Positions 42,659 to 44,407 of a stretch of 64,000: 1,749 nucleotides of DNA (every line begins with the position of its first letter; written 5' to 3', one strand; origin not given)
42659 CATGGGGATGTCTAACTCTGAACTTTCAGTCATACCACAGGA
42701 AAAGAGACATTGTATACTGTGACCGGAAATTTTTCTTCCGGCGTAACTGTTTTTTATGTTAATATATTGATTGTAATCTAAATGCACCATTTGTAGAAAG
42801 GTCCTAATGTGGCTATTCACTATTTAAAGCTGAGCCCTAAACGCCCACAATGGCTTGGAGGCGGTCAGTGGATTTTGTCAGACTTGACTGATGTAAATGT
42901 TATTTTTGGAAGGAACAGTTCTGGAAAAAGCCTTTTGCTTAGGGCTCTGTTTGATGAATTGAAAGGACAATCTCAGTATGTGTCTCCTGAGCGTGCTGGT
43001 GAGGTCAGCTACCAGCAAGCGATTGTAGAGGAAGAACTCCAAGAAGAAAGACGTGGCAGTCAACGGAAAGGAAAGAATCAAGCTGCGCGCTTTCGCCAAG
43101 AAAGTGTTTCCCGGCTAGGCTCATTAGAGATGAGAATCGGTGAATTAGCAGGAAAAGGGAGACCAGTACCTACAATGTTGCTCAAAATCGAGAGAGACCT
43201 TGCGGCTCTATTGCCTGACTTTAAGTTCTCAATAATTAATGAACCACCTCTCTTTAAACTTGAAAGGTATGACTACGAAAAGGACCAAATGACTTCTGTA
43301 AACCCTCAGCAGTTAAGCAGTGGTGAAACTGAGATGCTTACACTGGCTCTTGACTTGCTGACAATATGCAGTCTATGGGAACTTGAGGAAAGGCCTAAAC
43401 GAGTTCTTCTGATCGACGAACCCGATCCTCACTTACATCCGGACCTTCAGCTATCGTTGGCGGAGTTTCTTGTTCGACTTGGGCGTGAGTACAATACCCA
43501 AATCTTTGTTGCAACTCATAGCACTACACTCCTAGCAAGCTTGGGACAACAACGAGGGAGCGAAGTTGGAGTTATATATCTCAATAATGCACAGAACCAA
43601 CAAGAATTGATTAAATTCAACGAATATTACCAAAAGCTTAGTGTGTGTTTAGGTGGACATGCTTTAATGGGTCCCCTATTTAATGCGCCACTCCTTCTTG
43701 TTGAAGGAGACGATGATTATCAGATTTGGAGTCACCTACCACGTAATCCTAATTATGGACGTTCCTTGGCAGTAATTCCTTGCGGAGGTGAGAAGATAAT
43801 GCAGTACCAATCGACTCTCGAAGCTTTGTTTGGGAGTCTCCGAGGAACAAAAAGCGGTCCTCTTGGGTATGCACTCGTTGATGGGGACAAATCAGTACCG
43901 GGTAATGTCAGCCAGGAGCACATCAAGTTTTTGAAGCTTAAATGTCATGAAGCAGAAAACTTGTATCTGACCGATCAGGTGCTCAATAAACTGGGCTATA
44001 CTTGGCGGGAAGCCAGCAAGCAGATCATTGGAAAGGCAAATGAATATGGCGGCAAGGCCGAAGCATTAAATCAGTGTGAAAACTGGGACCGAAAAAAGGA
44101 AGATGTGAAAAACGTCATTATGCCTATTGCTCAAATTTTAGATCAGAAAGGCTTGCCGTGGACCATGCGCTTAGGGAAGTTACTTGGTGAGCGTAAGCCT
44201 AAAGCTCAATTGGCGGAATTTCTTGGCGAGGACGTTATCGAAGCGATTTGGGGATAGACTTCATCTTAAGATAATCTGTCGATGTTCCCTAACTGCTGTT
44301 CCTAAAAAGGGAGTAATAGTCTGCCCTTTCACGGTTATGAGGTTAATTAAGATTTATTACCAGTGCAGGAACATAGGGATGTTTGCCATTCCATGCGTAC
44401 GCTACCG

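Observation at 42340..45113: Candidate anti-phage defence locus: OLD-like ABC-ATPase/TOPRIM gene convergent with a HEPN-like (Rx4H) gene in an AT-rich island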

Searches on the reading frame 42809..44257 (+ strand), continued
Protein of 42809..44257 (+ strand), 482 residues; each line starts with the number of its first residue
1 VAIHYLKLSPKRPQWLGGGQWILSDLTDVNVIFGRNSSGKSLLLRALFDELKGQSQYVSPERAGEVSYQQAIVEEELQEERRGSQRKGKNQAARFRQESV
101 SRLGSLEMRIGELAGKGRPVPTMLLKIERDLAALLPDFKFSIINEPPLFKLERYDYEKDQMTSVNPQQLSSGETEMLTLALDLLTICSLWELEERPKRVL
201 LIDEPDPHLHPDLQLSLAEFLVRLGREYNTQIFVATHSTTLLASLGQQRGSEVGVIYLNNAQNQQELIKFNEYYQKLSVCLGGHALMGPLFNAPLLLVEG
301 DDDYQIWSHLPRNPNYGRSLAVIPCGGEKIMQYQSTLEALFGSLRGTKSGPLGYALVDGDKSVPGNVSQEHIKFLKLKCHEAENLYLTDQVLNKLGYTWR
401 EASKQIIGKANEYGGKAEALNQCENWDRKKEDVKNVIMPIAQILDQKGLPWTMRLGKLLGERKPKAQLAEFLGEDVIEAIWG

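Call 88: fold_search(model_id=the predicted structure, library=viral)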
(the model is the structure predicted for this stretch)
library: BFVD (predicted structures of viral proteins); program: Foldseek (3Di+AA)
matches with E <= 10: 679; with E <= 0.001: 43
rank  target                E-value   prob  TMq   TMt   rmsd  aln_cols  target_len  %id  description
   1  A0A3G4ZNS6            1.5e-08  1.00  0.30  0.19  14.3       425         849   14  ATP-dependent endonuclease [Terrestrivirus sp.]
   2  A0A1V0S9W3            1.9e-08  1.00  0.29  0.21  12.3       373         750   15  ATP-dependent endonuclease [Catovirus CTV1]
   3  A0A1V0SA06            3.2e-08  1.00  0.31  0.22  13.9       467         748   14  AAA domain protein [Catovirus CTV1]
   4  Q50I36                1.2e-07  1.00  0.33  0.68   5.7       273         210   15  Putative ATPase [Acidianus rod-shaped virus 1]
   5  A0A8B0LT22            4.2e-07  1.00  0.34  0.51   8.6       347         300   13  ATPase AAA-type core domain-containing protein [uncultured archaeal virus]
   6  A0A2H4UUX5            8.6e-06  1.00  0.28  0.26  24.1       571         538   13  ABC transporter protein [Bodo saltans virus]
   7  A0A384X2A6            1.8e-05  1.00  0.23  0.19   6.2       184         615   17  (no name in the UniProt tables at hand)
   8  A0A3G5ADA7            3.2e-05  1.00  0.29  0.23   7.9       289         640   15  Putative ABC transporter E family member 1-like [Hyperionvirus sp.]
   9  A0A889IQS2            3.4e-05  1.00  0.24  0.16   5.9       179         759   16  (no name in the UniProt tables at hand)
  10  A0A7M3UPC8            5.0e-05  1.00  0.23  0.10   5.9       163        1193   12  Rad50/SbcC-type AAA domain-containing protein [Pyramimonas orientalis virus]
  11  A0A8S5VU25            7.1e-05  1.00  0.24  0.14   4.9       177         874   15  STRUCTURAL MAINTENANCE OF CHROMOSOMES PROTEIN [Ackermannviridae sp.]
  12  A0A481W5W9            8.7e-05  1.00  0.28  0.49  12.1       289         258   14  ATP/GTP-binding protein [Fusobacterium phage Fnu1]
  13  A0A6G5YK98            8.7e-05  1.00  0.33  0.42   9.1       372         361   12  (no name in the UniProt tables at hand)
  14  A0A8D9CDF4            1.2e-04  1.00  0.23  0.20  14.0       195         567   20  Endonuclease subunit [uncultured marine phage]
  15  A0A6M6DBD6            1.5e-04  1.00  0.21  0.08   5.5       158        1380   20  (no name in the UniProt tables at hand)
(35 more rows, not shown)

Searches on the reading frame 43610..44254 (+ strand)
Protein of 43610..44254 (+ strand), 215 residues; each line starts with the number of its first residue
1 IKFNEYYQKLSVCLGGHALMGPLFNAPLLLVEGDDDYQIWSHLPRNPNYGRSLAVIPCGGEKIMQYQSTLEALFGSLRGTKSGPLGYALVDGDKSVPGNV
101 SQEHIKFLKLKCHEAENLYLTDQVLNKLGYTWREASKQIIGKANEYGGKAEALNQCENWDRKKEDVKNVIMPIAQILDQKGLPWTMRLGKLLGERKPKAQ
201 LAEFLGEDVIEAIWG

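Call 38: search_solved_structures(query=A3, max_evalue=10, show_alignments=4)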
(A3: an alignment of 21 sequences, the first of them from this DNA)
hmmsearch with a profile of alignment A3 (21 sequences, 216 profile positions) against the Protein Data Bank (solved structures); distinct sequences matched with E-value up to 10: 5.
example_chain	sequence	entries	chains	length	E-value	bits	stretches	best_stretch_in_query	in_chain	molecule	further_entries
8f2u_T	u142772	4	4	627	0.19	14.4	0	56-169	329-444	Coiled-coil domain-containing protein 22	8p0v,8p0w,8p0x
3ja6_A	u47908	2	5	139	0.29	13.8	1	105-174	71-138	Chemotaxis protein CheW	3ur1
1k0s_A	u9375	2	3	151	0.3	13.7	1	105-174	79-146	CHEMOTAXIS PROTEIN CHEW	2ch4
4jpb_W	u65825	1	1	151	0.34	13.6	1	105-174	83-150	Chemotaxis protein CheW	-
9ugr_A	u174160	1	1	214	0.7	12.5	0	122-179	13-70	Syn-F4-Link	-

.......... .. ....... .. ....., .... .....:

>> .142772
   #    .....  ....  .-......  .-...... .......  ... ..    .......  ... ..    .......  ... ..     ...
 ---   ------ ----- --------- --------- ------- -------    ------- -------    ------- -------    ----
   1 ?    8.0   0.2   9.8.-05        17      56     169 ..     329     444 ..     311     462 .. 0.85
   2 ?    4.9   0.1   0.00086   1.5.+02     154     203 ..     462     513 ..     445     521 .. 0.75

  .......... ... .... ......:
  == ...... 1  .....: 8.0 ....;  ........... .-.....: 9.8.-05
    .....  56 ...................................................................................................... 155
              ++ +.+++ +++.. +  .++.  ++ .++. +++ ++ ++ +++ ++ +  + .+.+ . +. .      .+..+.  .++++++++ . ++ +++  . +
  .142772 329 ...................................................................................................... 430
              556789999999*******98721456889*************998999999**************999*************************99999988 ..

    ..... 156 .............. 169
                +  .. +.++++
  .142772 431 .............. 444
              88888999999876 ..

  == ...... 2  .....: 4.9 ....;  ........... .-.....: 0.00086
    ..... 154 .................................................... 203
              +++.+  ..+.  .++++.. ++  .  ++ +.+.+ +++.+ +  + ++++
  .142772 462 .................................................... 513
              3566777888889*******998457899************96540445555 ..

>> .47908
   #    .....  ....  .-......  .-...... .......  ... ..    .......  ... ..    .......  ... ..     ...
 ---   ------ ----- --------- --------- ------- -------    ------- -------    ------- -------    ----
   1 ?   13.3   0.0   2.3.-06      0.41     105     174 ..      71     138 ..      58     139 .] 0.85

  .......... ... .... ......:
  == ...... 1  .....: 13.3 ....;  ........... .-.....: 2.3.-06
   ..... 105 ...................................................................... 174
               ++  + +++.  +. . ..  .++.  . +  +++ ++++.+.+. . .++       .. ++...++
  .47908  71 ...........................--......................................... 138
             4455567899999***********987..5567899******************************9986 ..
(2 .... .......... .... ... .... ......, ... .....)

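Call 39: search_protein_families(library=pfam, alignment_id=A3, max_evalue=1)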
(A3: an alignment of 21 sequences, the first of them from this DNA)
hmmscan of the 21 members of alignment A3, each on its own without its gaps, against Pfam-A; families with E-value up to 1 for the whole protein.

A. member 1, seq(215 aa): 2 families
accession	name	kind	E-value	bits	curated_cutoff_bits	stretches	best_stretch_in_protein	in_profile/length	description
PF14491.11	DUF4435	-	0.0034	17.6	27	1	27-128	3-98/238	Protein of unknown function (DUF4435)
PF20469.4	OLD-like_TOPRIM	-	0.047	14.7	23.2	1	24-73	2-56/67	Overcoming lysogenization defect protein-like, TOPRIM domain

B. families by the number of members that match (of 21 scanned): 16 families
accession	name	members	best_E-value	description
PF20469.4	OLD-like_TOPRIM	16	0.0016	Overcoming lysogenization defect protein-like, TOPRIM domain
PF14491.11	DUF4435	11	9.2e-06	Protein of unknown function (DUF4435)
PF11536.14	DUF3226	6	0.0048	Protein of unknown function (DUF3226)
PF11594.13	Med28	1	0.0057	Mediator complex subunit 28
PF02498.22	Bro-N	1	0.013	BRO family, N-terminal domain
PF23202.1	PAH_ZNF598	1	0.02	ZNF598 PAH domain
PF03179.20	V-ATPase_G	1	0.052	Vacuolar (H+)-ATPase G subunit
PF21405.3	AMG1_II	1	0.1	Phosphoacetylglucosamine mutase AMG1, domain II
PF13954.11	PapC_N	1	0.11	PapC N-terminal domain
PF09655.15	Nitr_red_assoc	1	0.13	Conserved nitrate reductase-associated protein (Nitr_red_assoc)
PF17107.11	SesA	1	0.14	N-terminal domain on NACHT_NTPase and P-loop NTPases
PF22513.2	FitA-like_RHH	1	0.14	Antitoxin FitA-like, ribbon-helix-helix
PF17817.7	PDZ_5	1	0.18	PDZ domain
PF25377.1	DUF7886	1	0.19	Domain of unknown function (DUF7886)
PF02969.23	TAF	1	0.2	TATA box binding protein associated factor (TAF)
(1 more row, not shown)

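Call 65: search_protein_families(library=padloc, alignment_id=A3, max_evalue=0.1)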
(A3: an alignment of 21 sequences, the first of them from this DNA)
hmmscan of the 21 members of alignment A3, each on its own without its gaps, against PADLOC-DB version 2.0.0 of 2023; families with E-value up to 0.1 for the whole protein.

A. member 1, seq(215 aa): 1 family
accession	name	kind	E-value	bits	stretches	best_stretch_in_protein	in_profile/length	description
PDLC02983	AriB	-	0.0043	15.2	1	27-127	3-98/236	-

B. families by the number of members that match (of 21 scanned): 7 families
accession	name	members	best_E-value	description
PDLC02983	AriB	12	1.3e-05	-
PDLC02982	AriAB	10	6e-07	-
PDLC04143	HEC-01A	3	0.0014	-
PDLC02981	AriAB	2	0.00062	-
PDLC04669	PDC-M47B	1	0.0026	-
PDLC04624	PDC-M38B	1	0.0095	-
PDLC00389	SduA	1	0.029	DUF4263 domain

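Call 66: search_protein_families(library=ncbifam, alignment_id=A3, max_evalue=0.1)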
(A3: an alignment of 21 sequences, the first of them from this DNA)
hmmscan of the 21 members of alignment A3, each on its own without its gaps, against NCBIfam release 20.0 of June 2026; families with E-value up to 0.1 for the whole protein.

A. member 1, seq(215 aa): 0 families

B. families by the number of members that match (of 21 scanned): 3 families
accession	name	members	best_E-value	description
TIGR02791.1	VirB5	1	0.0092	P-type DNA transfer protein VirB5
NF053816.1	List_LCP_LPXTG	1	0.083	putative cellulose-binding protein LCP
NF003721.0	PRK05329.1-4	1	0.087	glycerol-3-phosphate dehydrogenase subunit GlpB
